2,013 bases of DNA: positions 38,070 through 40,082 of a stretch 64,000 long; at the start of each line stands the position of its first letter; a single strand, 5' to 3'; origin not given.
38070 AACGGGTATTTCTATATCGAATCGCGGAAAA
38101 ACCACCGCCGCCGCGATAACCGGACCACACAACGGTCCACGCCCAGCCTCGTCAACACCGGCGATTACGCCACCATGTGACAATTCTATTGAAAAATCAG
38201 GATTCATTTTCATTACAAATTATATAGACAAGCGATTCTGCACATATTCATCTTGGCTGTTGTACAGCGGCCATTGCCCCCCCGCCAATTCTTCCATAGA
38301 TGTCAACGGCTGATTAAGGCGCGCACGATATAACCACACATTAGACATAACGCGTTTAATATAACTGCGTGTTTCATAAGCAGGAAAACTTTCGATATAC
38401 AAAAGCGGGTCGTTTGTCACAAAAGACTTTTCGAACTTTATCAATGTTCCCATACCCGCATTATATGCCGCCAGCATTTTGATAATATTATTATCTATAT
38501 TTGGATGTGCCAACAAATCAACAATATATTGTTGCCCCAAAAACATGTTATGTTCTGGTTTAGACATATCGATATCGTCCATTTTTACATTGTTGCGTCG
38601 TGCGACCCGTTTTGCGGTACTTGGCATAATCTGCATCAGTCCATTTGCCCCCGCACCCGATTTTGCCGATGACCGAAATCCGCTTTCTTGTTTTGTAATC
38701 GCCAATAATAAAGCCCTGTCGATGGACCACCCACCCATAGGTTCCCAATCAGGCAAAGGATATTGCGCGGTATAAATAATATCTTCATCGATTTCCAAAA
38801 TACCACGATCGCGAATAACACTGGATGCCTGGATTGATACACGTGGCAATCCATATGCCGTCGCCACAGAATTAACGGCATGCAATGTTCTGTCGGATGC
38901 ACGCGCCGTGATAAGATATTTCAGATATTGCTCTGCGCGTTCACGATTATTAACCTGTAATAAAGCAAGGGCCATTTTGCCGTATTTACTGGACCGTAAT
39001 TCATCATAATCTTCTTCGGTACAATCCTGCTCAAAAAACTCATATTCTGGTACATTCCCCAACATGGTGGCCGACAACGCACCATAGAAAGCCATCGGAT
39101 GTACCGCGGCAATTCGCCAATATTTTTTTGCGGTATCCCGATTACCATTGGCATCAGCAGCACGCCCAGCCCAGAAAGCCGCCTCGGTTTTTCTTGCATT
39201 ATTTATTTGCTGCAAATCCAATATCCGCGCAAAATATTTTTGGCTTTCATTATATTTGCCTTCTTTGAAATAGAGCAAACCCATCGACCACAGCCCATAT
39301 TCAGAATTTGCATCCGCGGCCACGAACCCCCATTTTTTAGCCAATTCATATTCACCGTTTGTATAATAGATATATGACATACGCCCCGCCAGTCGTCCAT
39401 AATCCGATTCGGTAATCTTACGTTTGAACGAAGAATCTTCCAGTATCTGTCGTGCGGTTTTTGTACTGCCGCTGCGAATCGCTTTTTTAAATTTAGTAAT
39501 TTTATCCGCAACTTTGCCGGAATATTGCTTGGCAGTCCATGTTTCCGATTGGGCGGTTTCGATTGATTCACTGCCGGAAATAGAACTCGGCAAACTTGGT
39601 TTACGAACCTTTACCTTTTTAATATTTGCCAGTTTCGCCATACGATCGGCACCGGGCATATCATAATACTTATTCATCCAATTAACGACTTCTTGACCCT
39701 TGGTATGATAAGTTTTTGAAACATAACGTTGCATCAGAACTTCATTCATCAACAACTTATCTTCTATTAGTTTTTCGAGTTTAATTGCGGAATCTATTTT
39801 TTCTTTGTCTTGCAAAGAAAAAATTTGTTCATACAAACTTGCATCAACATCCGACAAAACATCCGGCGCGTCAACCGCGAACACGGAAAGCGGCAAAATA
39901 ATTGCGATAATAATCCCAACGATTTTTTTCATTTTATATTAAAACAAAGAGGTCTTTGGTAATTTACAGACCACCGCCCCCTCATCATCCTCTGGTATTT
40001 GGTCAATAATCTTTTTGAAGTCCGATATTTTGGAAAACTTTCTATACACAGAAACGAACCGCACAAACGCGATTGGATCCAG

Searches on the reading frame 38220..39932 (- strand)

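Call 23: search_protein_families(library=pfam, proteins=[window:38220-39932:-], max_evalue=0.001)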
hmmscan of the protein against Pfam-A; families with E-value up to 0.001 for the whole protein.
window:38220-39932:- (570 aa): 3 families
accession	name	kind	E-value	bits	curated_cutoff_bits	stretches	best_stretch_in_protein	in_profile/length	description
PF01464.25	SLT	-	9.9e-24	83.6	21.3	1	402-503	10-107/117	Transglycosylase SLT domain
PF13181.12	TPR_8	-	2.4e-05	24.6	25.7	0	216-242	6-32/34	Tetratricopeptide repeat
PF07719.23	TPR_2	-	0.00028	21.2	27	0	214-241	4-31/34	Tetratricopeptide repeat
